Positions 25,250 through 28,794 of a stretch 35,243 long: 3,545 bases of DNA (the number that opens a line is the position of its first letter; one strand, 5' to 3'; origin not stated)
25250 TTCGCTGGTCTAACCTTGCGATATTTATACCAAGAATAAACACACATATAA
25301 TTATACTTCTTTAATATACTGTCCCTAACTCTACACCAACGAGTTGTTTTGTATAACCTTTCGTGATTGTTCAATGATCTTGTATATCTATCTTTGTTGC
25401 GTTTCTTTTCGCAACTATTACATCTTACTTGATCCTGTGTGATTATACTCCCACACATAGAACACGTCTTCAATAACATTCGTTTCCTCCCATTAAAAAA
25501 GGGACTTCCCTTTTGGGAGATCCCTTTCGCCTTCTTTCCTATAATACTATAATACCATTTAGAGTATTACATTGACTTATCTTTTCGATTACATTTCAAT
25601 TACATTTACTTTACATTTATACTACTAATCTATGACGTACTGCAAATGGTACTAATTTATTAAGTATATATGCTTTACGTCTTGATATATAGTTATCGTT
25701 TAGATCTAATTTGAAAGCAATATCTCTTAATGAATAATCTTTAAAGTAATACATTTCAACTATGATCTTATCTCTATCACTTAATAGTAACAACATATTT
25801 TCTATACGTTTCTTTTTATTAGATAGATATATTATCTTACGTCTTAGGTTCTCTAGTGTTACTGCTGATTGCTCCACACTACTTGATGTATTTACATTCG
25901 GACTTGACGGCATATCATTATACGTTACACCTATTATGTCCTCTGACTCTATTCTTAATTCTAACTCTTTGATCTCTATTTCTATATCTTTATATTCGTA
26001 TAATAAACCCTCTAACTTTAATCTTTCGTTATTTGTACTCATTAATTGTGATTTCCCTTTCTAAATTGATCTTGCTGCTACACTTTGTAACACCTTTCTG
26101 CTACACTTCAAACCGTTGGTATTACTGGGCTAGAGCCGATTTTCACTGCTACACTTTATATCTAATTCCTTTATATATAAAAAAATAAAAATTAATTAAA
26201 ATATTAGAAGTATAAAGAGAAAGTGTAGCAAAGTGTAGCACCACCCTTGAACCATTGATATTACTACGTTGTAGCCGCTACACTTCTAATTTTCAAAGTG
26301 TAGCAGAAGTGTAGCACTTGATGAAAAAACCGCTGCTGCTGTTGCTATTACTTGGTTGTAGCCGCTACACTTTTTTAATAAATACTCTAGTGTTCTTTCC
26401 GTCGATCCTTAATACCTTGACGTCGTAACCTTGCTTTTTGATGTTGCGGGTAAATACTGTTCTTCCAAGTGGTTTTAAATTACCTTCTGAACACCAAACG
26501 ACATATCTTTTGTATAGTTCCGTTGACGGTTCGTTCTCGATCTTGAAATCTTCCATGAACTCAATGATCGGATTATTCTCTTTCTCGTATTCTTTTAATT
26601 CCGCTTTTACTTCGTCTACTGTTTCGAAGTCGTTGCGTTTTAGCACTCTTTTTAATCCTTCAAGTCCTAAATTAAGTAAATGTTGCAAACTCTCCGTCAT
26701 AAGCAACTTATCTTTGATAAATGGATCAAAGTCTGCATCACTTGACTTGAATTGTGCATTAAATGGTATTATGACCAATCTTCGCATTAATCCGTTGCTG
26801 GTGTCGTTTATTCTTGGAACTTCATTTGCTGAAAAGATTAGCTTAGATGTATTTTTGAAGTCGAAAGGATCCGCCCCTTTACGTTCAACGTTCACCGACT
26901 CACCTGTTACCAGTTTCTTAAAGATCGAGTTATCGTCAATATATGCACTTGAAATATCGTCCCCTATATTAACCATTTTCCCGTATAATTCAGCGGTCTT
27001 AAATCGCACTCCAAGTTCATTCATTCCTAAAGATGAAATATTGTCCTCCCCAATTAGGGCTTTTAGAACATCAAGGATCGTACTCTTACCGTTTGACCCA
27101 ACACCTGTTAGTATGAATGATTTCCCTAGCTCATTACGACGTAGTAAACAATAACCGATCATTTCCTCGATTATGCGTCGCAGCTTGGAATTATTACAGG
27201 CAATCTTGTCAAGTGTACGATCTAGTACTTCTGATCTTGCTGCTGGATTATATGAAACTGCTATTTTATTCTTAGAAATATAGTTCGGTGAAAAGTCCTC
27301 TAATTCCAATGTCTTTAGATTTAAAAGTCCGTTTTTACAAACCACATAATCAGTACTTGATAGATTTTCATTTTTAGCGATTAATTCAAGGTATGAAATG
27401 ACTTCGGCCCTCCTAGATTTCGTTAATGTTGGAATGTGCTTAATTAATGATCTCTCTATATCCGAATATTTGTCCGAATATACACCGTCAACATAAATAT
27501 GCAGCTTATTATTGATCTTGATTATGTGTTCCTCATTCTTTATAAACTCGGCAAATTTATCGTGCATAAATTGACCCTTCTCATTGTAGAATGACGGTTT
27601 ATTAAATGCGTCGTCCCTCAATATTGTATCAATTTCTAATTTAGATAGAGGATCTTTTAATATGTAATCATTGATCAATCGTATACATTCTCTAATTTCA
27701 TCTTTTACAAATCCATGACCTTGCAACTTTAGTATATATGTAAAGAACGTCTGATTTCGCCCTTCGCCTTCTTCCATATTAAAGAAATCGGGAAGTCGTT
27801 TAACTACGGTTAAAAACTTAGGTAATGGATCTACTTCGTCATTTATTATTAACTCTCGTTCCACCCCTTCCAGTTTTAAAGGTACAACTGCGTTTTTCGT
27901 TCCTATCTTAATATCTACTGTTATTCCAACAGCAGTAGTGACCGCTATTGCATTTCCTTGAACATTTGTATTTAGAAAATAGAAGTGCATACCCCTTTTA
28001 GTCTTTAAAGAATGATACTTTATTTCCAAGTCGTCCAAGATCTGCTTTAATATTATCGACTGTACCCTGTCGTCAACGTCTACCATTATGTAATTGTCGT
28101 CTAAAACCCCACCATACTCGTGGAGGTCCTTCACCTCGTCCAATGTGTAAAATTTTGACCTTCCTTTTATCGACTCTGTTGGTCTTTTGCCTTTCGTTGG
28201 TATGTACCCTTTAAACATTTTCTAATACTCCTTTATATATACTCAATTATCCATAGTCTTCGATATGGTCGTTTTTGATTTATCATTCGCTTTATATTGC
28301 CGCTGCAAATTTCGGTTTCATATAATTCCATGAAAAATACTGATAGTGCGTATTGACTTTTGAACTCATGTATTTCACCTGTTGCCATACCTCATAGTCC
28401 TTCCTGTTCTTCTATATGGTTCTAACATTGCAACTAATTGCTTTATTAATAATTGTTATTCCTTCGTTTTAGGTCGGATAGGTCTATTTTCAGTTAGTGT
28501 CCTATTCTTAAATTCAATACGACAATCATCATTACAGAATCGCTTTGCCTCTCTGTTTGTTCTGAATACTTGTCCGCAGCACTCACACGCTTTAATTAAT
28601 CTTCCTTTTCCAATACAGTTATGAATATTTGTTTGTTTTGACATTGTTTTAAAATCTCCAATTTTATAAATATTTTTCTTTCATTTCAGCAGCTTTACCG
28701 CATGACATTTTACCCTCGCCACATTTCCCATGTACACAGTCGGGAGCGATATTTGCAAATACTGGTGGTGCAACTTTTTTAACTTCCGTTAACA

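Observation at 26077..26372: Nine-copy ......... iteron array with an AT-rich core immediately 3' of the primase-helicase gene (candidate lytic origin)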

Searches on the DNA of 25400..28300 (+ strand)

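Call 5: search_dna_similar(query=window:25600-28300:+, collection=phages, mode=near, max_rows=25)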
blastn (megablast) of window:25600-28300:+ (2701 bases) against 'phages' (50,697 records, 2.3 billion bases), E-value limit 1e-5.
No match.

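Call 28: search_rna_families(source=window, start=25400, end=26900, threshold=evalue, max_evalue=1)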
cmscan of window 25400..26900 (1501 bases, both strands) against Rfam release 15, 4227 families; matches with E-value up to 1: 3.
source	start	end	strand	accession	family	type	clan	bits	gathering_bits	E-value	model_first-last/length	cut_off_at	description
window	26070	26245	-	RF04174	MIR4208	Gene; miRNA;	-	26.2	140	0.24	1-191/191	no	MIR4208 microRNA precursor family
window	26188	26269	-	RF00834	mir-268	Gene; miRNA;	-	24.6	47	0.093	1-89/89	no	mir-268 microRNA precursor family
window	26306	26373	+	RF00574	SNORD69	Gene; snRNA; snoRNA; CD-box;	-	21.8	37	0.59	1-77/77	no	Small nucleolar RNA SNORD69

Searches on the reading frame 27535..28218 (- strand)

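Call 46: search_protein_families(library=pfam, proteins=[window:27535-28218:-], max_evalue=0.1)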
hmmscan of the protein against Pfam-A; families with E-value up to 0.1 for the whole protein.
window:27535-28218:- (228 aa): 1 family
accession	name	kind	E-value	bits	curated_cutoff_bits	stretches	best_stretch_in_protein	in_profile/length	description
PF08708.16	PriCT_1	-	0.0053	16.8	21.1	1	153-201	12-59/67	Primase C terminal 1 (PriCT-1)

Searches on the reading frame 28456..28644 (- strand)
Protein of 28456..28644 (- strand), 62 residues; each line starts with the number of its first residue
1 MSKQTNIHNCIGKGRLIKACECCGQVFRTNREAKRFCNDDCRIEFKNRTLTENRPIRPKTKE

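Call 7: search_protein_families(library=pfam, proteins=[window:28456-28644:-], max_evalue=0.01)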
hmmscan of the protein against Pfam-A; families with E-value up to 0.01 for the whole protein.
window:28456-28644:- (62 aa): 0 families

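Call 8: search_protein_families(library=phrogs, proteins=[window:28456-28644:-], max_evalue=0.001)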
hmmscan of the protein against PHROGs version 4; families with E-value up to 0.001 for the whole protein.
window:28456-28644:- (62 aa): 3 families
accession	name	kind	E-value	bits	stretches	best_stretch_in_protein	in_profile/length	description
phrog_6975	-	unknown function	8.7e-05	23.8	1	14-47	10-43/149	-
phrog_15471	-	DNA, RNA and nucleotide metabolism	0.00019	22.3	1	14-49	99-135/183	HNH endonuclease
phrog_2308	-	unknown function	0.00032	21.8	1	13-51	51-91/138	-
